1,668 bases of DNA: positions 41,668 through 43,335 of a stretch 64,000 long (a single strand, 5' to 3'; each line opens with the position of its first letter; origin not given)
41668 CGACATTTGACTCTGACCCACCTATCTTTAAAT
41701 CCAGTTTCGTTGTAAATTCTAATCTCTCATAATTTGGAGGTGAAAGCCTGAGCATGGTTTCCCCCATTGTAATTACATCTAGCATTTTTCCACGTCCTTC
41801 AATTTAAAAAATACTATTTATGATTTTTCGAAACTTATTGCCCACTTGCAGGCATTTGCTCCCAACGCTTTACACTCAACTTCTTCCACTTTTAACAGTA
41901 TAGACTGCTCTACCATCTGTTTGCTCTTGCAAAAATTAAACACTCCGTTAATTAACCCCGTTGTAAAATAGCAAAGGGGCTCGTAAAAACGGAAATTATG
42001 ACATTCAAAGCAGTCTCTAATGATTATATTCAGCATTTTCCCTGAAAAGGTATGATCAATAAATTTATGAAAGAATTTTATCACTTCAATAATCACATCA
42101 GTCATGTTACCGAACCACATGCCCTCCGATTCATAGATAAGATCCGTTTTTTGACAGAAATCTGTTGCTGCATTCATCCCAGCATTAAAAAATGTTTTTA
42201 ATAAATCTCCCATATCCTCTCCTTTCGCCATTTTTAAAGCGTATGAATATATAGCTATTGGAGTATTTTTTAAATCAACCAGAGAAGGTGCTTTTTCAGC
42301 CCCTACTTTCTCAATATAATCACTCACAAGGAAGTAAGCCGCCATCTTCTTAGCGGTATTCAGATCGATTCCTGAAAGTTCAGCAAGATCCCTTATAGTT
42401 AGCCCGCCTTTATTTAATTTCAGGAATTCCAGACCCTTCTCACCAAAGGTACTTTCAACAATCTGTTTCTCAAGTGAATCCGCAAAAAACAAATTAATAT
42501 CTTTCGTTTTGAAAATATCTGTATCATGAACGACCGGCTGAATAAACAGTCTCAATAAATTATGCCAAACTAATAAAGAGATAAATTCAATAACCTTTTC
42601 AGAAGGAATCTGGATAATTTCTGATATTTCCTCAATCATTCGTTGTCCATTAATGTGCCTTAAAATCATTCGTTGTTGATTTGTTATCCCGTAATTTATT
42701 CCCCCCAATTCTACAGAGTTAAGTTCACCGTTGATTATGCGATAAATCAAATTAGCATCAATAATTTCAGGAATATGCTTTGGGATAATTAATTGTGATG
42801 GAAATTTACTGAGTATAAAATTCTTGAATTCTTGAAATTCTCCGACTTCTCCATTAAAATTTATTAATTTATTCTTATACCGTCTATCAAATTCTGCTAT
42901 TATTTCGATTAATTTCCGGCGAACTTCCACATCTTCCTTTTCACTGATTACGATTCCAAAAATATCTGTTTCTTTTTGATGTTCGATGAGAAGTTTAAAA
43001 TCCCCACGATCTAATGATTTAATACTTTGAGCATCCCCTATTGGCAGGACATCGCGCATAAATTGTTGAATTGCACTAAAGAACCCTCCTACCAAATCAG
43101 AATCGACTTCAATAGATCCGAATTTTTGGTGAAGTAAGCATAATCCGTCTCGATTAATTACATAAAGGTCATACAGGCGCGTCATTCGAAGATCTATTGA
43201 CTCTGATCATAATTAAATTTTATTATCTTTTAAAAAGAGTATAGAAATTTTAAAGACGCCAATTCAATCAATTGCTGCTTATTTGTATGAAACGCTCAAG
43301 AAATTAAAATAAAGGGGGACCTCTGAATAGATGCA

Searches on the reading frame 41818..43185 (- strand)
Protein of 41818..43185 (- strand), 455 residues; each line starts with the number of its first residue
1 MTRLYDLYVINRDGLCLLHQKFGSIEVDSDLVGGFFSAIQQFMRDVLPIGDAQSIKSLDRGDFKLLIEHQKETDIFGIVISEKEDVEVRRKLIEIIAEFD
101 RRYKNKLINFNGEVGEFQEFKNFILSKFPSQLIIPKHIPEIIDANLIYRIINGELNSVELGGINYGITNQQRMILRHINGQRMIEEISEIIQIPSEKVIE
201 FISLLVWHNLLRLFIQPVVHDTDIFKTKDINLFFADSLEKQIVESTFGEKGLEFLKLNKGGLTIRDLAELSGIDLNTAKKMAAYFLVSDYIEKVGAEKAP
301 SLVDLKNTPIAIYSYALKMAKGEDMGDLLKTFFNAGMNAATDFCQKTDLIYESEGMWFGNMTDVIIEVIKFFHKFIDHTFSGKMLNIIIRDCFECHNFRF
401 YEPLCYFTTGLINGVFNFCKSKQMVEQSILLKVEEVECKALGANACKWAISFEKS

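Call 71: search_protein_families(library=pfam, proteins=[window:41818-43185:-], max_evalue=0.00001)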
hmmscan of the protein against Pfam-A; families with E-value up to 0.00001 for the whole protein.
window:41818-43185:- (455 aa): 1 family
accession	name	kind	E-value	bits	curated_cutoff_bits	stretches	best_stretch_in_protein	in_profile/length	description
PF02830.23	V4R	-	9.2e-09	35.7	31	1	387-450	3-60/62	V4R domain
